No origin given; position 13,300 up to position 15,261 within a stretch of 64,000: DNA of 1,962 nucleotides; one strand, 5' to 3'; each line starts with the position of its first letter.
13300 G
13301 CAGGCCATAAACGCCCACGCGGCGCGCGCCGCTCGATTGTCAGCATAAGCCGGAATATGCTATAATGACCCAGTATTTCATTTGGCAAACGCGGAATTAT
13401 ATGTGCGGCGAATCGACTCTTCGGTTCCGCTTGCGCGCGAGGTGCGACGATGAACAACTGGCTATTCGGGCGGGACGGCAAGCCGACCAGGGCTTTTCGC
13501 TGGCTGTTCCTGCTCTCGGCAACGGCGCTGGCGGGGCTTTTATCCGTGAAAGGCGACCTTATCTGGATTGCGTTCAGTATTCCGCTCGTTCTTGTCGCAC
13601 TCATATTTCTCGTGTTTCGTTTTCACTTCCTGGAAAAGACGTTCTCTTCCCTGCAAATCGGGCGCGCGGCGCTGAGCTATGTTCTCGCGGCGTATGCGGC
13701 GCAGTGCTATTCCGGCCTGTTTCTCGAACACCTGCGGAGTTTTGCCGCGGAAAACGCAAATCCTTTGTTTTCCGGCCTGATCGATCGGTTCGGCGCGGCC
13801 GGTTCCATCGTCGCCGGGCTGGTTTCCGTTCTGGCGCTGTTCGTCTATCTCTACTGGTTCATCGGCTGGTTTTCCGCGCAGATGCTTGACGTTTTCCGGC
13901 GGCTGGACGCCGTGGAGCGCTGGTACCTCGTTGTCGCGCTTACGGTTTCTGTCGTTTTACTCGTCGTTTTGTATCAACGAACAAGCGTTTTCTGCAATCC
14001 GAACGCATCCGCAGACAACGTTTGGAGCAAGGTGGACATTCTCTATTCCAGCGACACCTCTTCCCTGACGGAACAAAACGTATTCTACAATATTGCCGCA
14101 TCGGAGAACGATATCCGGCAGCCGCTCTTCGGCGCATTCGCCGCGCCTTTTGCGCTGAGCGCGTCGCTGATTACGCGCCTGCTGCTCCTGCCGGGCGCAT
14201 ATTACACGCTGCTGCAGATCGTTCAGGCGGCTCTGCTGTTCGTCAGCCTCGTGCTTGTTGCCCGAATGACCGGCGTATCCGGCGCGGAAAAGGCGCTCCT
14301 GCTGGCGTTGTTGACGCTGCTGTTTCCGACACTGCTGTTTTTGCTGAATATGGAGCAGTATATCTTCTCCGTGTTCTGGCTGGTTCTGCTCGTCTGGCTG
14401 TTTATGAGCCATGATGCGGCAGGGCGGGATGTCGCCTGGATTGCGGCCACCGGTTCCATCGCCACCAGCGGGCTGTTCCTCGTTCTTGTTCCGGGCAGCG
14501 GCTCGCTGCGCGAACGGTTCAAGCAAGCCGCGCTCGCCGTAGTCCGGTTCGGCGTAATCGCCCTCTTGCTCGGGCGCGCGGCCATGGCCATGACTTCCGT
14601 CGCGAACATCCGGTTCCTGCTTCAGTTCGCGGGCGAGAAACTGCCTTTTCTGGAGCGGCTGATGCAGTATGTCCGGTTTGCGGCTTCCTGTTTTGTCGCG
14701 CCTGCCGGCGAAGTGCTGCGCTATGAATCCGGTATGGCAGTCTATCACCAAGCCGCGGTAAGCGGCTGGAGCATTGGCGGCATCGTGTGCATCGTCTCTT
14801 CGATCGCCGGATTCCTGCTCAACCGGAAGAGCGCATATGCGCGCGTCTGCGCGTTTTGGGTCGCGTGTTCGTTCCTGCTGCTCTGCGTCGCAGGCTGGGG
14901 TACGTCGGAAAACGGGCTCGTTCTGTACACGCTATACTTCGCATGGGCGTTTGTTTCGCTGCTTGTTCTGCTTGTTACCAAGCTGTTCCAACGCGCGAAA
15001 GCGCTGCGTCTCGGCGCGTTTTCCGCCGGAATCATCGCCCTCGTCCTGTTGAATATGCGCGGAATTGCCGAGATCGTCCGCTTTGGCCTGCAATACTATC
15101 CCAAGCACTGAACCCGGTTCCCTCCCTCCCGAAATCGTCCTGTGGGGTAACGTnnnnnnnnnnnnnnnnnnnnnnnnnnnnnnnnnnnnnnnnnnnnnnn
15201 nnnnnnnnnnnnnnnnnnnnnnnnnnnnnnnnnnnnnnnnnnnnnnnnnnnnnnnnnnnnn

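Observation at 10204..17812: Polyprenyl-phosphoribose-style envelope glycosylation cluster with no DprE1/DprE2 in the window (main candidate for an undescribed system)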

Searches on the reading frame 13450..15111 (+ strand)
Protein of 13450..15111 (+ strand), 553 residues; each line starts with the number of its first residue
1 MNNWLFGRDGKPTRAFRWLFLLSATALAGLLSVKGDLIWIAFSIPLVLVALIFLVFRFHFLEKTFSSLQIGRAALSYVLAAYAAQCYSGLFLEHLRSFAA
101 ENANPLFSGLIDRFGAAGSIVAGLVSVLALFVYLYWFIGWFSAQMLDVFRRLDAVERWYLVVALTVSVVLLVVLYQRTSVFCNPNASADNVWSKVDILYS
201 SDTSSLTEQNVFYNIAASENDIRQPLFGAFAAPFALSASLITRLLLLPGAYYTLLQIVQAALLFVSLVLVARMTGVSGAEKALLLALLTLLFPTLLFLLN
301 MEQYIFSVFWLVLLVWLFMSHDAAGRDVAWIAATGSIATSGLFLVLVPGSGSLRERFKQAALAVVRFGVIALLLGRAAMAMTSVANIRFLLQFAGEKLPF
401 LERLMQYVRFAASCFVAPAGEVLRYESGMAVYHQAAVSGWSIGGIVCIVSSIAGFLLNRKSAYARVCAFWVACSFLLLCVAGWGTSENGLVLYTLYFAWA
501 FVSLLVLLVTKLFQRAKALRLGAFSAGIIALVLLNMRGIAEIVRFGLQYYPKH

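Call 3: search_protein_families(library=pfam, proteins=[window:13450-15111:+], max_evalue=0.1)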
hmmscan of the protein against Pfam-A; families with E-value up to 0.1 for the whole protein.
window:13450-15111:+ (553 aa): 0 families

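Call 4: search_protein_families(library=ncbifam, proteins=[window:13450-15111:+], max_evalue=0.1)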
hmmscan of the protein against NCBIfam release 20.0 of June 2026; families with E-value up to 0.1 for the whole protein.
window:13450-15111:+ (553 aa): 0 families

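Call 9: find_homologous_proteins(query=window:13450-15108:+, max_evalue=0.001)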
Query window:13450-15108:+ (553 aa): 66 proteins with E <= 0.001 among 8000 candidates.
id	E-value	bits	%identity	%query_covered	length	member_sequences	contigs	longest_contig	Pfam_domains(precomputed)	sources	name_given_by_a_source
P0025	0.0e+0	1157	99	100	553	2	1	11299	-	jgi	-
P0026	1.0e-250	851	71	100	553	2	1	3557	-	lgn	-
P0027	1.5e-246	838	71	100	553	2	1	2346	-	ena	-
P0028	2.7e-241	820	70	100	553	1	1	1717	-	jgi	jgi:hypothetical protein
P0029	8.4e-241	819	68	100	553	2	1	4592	-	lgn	-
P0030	9.1e-238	809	69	100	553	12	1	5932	-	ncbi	-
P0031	1.2e-237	808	68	100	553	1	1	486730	-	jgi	-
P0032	8.7e-235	799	68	100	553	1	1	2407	-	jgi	jgi:hypothetical protein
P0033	1.5e-231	788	66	100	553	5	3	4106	-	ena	-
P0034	1.2e-229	782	66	100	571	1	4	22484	PF19558.5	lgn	-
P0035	2.4e-229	781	66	100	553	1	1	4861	-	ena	-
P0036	3.9e-229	780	66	100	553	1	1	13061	-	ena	-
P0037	9.3e-229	779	66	100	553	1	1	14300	-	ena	-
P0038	5.3e-228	776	66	100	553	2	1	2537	-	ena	-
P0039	8.4e-226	769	65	100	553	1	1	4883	PF19558.5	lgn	-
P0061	2.9e-191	655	57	97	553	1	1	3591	PF19558.5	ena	-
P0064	2.6e-190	652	56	97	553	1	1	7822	PF19558.5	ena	-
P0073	4.3e-114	401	42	97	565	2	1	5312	PF19558.5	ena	-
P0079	1.7e-84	303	33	98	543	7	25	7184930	-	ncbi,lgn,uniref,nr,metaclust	ncbi:hypothetical protein [Paenibacillus sp. JDR-2]|uniref:hypothetical protein n=1 Tax=Paenibacillu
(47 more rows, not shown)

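Call 15: find_encoding_contigs(protein=P0079, flank=10000, max_places=2)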
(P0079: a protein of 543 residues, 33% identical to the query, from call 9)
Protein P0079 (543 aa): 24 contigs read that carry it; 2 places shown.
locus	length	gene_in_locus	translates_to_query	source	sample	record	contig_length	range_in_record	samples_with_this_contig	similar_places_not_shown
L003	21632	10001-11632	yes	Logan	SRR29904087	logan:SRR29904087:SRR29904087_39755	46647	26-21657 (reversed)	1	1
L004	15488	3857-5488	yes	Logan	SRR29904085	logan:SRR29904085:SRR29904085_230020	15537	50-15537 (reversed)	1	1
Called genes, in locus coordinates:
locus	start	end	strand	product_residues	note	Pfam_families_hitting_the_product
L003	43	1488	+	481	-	PF17767:NAPRTase_N, PF02749:QRPTase_N (faint), PF04095:NAPRTase, PF17956:NAPRTase_C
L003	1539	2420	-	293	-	PF12833:HTH_18, PF00165:HTH_AraC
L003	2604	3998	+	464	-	PF01554:MatE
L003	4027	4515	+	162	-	PF05198:IF3_N, PF00707:IF3_C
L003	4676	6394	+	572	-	PF00664:ABC_membrane, PF00005:ABC_tran, PF02463:SMC_N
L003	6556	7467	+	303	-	PF01040:UbiA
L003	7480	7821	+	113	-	PF00892:EamA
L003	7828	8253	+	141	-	PF02681:DUF212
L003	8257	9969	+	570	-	-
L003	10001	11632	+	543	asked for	-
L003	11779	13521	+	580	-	PF02743:dCache_1 (weak), PF06580:His_kinase, PF02518:HATPase_c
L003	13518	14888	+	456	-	PF00072:Response_reg, PF00165:HTH_AraC (weak), PF12833:HTH_18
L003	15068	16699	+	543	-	-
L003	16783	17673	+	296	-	PF00528:BPD_transp_1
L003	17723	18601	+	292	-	PF00528:BPD_transp_1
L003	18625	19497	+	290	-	PF04616:Glyco_hydro_43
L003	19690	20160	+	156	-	PF06172:Cupin_5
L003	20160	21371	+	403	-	PF12832:MFS_1_like, PF13347:MFS_2 (weak), PF07690:MFS_1, PF00083:Sugar_tr, PF07690:MFS_1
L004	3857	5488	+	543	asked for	-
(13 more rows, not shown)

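Call 25: search_solved_structures(query=A2, max_evalue=1)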
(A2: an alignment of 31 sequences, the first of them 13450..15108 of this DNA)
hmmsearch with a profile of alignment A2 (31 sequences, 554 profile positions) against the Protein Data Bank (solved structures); distinct sequences matched with E-value up to 1: 1.
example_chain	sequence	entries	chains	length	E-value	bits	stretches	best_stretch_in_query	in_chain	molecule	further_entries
9he0_A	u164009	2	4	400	0.6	12.1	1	26-160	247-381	L-cysteine desulfidase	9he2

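Call 28: predict_structure(alignment_id=A2)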
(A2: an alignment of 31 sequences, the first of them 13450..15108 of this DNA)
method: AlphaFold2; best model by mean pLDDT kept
length: 553 residues; sequences in the alignment: 31
mean_pLDDT: 91.2   pTM: 0.92
mean pLDDT of the five models: 91.2, 90.8, 89.7, 89.4, 88.8
residues with pLDDT >= 90: 400; 70-90: 137; 50-70: 16; < 50: 0
segments of 3 or more residues with pLDDT < 50: none
pLDDT, mean of each block of 10 residues (from residue 1): 68 90 94 84 93 93 88 96 95 86 82 90 96 96 95 97 98 95 80 78 85 89 92 96 90 96 98 96 98 96 94 96 91 95 88 91 95 90 75 73 93 95 86 90 97 98 97 95 76 94 98 95 97 96 95 80
secondary structure, 60 per line:
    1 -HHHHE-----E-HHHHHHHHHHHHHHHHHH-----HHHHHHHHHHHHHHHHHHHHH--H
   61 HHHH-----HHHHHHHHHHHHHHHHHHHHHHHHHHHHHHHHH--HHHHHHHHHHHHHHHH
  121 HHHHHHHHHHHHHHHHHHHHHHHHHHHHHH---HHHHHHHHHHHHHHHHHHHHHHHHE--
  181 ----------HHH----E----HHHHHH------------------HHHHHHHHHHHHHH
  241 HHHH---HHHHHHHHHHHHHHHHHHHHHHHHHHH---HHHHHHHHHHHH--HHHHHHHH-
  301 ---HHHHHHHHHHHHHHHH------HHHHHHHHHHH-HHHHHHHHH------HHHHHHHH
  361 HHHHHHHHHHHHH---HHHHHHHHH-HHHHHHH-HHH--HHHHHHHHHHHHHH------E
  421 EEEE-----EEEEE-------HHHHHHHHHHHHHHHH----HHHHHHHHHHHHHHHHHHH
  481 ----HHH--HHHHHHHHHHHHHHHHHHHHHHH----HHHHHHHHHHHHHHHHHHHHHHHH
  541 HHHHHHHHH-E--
elements in order: H2-5 H14-31 H37-57 H60-64 H70-102 H105-150 H154-177 H203-208 H227-244 H248-274 H278-289 H292-299 H304-319 H326-336 H338-346 H353-373 H377-385 H387-393 H400-413 E420-424 E430-434 H442-457 H462-480 H490-512 H517-549
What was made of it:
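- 13450..15111 (+): 553-aa polytopic membrane protein from a divergent branch of Pfam DUF6080. Proposed GT-C-type pentofuranosyltransferase that uses the lipid-linked donor made by this cluster. AF2 model pLDDT 91.2, pTM 0.92 (call 28).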

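Call 37: fold_search(model_id=the predicted structure, library=pdb)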
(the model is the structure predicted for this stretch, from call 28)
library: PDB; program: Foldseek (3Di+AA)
matches with E <= 10: 102; with E <= 0.001: 0
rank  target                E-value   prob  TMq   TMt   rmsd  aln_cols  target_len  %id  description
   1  9s6t_A                1.5e-01  1.00  0.41  0.46   8.1       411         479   13  Ternary cryo-EM structure of chicken ALG12 with Dol25-PP-GlcNAc2Man7, Dol25-P-Man, and Fab (released 2026-03-18)
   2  7w72_U                2.7e-01  0.77  0.29  0.36  12.4       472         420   13  Structure of a human glycosylphosphatidylinositol (GPI) transamidase (released 2022-02-16)
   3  9s6u_A                5.2e-01  0.95  0.40  0.41   6.8       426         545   11  Ternary cryo-EM structure of human ALG9 with Dol25-PP-GlcNAc2Man8, Dol25-P-Man and Fab (released 2026-03-18)
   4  9i5k_A                5.6e-01  0.80  0.34  0.38  11.8       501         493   11  Structure of the Chaetomium thermophilum Pmt4 homodimer (C2 symmetry) (released 2025-12-24)
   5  9dm5                  8.1e-01  0.84  0.35  0.47   8.9       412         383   14  Product-Bound mannosyltransferase PimE (released 2025-06-25)
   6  8k6n_E                8.5e-01  0.08  0.10  0.16  20.4       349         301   10  Structural complex of neuropeptide Y receptor 2 (released 2024-07-31)
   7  5yck                  8.5e-01  0.05  0.10  0.12  24.4       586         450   13  Crystal structure of a MATE family protein derived from Camelina sativa at 2.3 angstrom (released 2017-09-27)
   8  3wak                  9.2e-01  0.44  0.30  0.21  14.7       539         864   13  Crystal structure of the Archaeoglobus fulgidus oligosaccharyltransferase (O29867_ARCFU) in the apo form (released 2013-10-30)
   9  4mlb_A                9.2e-01  0.08  0.13  0.14  24.1       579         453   13  Reverse polarity of binding pocket suggests different function of a MOP superfamily transporter from Pyrococcus furios (released 2013-09-25)
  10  7mby_R                1.0e+00  0.08  0.10  0.16  20.9       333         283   12  Human Cholecystokinin 1 receptor (CCK1R) Gq chimera (mGsqi) complex (released 2021-05-26)
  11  5xjj                  1.3e+00  0.05  0.11  0.13  24.2       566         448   11  Crystal structure of a MATE family protein (released 2017-09-20)
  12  9n9j_I                1.4e+00  0.30  0.30  0.24  17.7       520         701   12  Structure of a GRP94 folding intermediate engaged with a CCDC134- and FKBP11-bound secretory translocon (released 2025-11-19)
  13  7wld_U                1.5e+00  0.30  0.29  0.36  16.4       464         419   10  Cryo-EM structure of the human glycosylphosphatidylinositol transamidase complex at 2.53 Angstrom resolution (released 2022-04-27)
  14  8b71_A                1.5e+00  0.05  0.12  0.12  21.9       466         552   12  Upright KimA dimer with bound c-di-AMP from B. subtilis (released 2023-01-18)
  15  9kft_R                1.6e+00  0.06  0.10  0.15  20.4       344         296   14  Cryo-EM structure of the fMLFC-FPR1-Gi complex (released 2025-11-12)
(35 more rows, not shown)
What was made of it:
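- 13450..15111 (+): Best Foldseek PDB hits are ALG12 (prob 1.00, TM 0.41/0.46), PIG-U, ALG9, Pmt4 and PimE, but E-values are 0.15-0.8 (call 37).
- On GT-C fold glycosyltransferases (553-aa protein): Top hits are ALG12, PIG-U, ALG9, Pmt4 and PimE with probability 0.77-1.00 and TM 0.29-0.47, but E = 0.15-0.8 (call 37).
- The 553-aa protein's structural matches have weak E-values (0.15-0.8) and TM-scores of 0.35-0.47 (call 37). The five highest-probability hits are all from the GT-C fold class (call 37).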

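Call 39: find_related_loci(query=A2, collection=genome_contigs, flank=10000)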
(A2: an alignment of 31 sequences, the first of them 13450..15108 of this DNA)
Query A2 (553 aa) in genome_contigs; peptide patterns used: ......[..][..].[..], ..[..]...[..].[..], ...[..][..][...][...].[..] (x = any residue, [..] = any of these).
314 stretches matched a pattern; 250 encode a relative of the query (tblastn E <= 1e-3); the best 80 are kept; 78 distinct loci.
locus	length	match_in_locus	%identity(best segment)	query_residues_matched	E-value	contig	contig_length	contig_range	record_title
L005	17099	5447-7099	68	1-551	0e+0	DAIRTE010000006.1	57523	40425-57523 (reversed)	MAG TPA_asm: Clostridia bacterium isolate CTOTU7604 NODE_1103_length_57523_cov_8.635536, whole genome shotgun sequence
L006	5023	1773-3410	62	8-551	0e+0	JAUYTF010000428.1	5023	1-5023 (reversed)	MAG: Eubacteriales bacterium isolate C8_concoct.bin.70 C8_k141_209288, whole genome shotgun sequence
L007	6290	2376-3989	57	15-552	0e+0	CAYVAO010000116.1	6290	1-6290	MAG TPA_asm: uncultured Christensenella sp. isolate SRP167436_co1_26 genome assembly, contig: NODE_20857_length_6290_cov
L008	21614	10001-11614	57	15-552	0e+0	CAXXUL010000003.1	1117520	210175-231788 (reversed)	MAG: Christensenellaceae bacterium isolate 01a02c0c-5802-4c47-8e2d-6646ecf7da28 genome assembly, contig: contig_3, whole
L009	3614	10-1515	62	50-551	0e+0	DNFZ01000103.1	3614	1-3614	MAG TPA_asm: Clostridiales bacterium isolate UBA8911 contig_624307, whole genome shotgun sequence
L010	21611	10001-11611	57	15-551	0e+0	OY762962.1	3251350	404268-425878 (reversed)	MAG: Christensenellaceae bacterium isolate 71fbd196-4d72-4d9d-b023-dc0a1f92e7b0 genome assembly, chromosome: 1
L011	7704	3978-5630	57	1-551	0e+0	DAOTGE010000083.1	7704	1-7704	MAG TPA_asm: Eubacteriales bacterium isolate AMR_MDS_3085 NODE_11393_length_7704_cov_8.859720, whole genome shotgun sequ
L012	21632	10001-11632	55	8-551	0e+0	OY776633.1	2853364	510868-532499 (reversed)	MAG: Christensenellaceae bacterium isolate c84a42d1-d9c9-443e-85ff-73520b584de8 genome assembly, chromosome: 1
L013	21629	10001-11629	56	8-551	0e+0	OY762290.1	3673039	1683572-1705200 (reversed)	MAG: Christensenellaceae bacterium isolate 20c35e01-8a7f-49ef-9147-7de253b6e4f4 genome assembly, chromosome: 1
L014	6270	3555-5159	58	17-551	0e+0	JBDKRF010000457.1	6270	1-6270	MAG: Clostridiaceae bacterium isolate 5_bin.189 c_000002129563, whole genome shotgun sequence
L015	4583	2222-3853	60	8-551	0e+0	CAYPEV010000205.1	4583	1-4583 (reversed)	MAG TPA_asm: uncultured Christensenella sp. isolate binchicken_co269_233 genome assembly, contig: NODE_19976_length_4583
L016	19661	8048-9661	57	15-551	5e-167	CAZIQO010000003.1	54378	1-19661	MAG TPA_asm: uncultured Oscillospiraceae bacterium isolate binchicken_co108_142 genome assembly, contig: NODE_1032_lengt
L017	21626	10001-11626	58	8-551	2e-163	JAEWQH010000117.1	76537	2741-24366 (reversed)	MAG: Bacillota bacterium isolate OH_SBrB_17 k127_873631, whole genome shotgun sequence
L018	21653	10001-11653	69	1-551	0e+0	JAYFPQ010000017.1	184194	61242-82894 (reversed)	MAG: Christensenella sp. isolate CA_127_R1 c_CA_000000022206, whole genome shotgun sequence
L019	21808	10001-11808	66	1-551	1e-107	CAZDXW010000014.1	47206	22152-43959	MAG TPA_asm: uncultured Christensenella sp. isolate binchicken_co152_37 genome assembly, contig: NODE_875_length_47206_c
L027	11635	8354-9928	33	13-550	3e-88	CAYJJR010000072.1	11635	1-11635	MAG TPA_asm: uncultured Oscillospiraceae bacterium isolate ERP123703_co1_309 genome assembly, contig: NODE_5859_length_1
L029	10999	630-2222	37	17-551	2e-86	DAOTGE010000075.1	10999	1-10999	MAG TPA_asm: Eubacteriales bacterium isolate AMR_MDS_3085 NODE_7081_length_10999_cov_11.085069, whole genome shotgun seq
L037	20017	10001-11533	33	53-551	3e-79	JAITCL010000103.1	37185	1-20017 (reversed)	MAG: Treponema sp. isolate Nl494_bin32 k119_1862583, whole genome shotgun sequence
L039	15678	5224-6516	40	120-551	2e-77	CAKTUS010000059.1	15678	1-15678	MAG: uncultured Clostridia bacterium isolate REFINED_METABAT215_TOP10_CONTIGS_1500_ASSEMBLY_K77_MERGED__Hadza_PheChl_Fib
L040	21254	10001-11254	36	131-551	3e-77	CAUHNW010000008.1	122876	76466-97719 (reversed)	MAG TPA_asm: uncultured Oscillospiraceae bacterium isolate SRR16280072_bin.27_MetaWRAP_v1.3_MAG genome assembly, contig:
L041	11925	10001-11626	30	17-551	3e-76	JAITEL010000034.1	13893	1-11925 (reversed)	MAG: Treponema sp. isolate Nm470_bin53 k119_3147330, whole genome shotgun sequence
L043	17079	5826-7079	36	131-551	7e-76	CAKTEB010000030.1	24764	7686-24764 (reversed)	MAG: uncultured Oscillospiraceae bacterium isolate REFINED_METABAT215_TOP10_CONTIGS_1500_ASSEMBLY_K77_MERGED__Hadza_PheC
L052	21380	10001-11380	33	87-551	3e-73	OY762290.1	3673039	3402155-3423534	MAG: Christensenellaceae bacterium isolate 20c35e01-8a7f-49ef-9147-7de253b6e4f4 genome assembly, chromosome: 1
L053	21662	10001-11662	34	15-551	5e-73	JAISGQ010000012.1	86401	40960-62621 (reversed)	MAG: Oscillospiraceae bacterium isolate Hm464_bin109 k119_877750, whole genome shotgun sequence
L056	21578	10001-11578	34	20-551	4e-72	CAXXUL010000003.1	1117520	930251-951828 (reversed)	MAG: Christensenellaceae bacterium isolate 01a02c0c-5802-4c47-8e2d-6646ecf7da28 genome assembly, contig: contig_3, whole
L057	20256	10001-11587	30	16-550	2e-71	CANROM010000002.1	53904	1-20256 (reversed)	MAG: uncultured Clostridia bacterium isolate Lapin-020__bin31 genome assembly, contig: Lapin-020__NODE_589_length_53904_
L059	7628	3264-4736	34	56-551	4e-71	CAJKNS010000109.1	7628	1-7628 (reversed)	MAG TPA_asm: uncultured Clostridiales bacterium isolate ERR321553-bin.17 genome assembly, contig: NODE_4670_length_7628_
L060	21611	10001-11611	29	13-552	1e-70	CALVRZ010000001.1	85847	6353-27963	MAG: uncultured Bacilli bacterium isolate BRZ_EL__bin60 genome assembly, contig: BRZ_EL__NODE_388_length_85847_cov_7.694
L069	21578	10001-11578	32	20-551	5e-68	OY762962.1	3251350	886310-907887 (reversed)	MAG: Christensenellaceae bacterium isolate 71fbd196-4d72-4d9d-b023-dc0a1f92e7b0 genome assembly, chromosome: 1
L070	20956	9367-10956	33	19-552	6e-68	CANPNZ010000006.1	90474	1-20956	MAG TPA_asm: uncultured Clostridium sp. isolate SRR15730523_bin.10_metawrap_v1.3_MAG genome assembly, contig: NODE.161_l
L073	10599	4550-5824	33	124-551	3e-67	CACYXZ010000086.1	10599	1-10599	MAG: Ruminococcaceae bacterium isolate RUG12379 genome assembly, contig: RUG12379_asm_86, whole genome shotgun sequence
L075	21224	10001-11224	31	145-553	4e-67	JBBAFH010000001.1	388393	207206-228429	MAG: Bacilli bacterium isolate SO_2017_LW2_38 scaffold_17_c1_LW138R_2017, whole genome shotgun sequence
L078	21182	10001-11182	31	149-550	2e-66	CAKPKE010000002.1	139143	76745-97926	MAG: uncultured Clostridia bacterium isolate REFINED_METABAT215_TOP10_CONTIGS_1500_ASSEMBLY_K77_MERGED__Hadza_MoBio_hadz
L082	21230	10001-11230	32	133-550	6e-65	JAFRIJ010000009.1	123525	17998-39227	MAG: Bacilli bacterium isolate RGIG2497 Goat_Jejunum-3__c134027, whole genome shotgun sequence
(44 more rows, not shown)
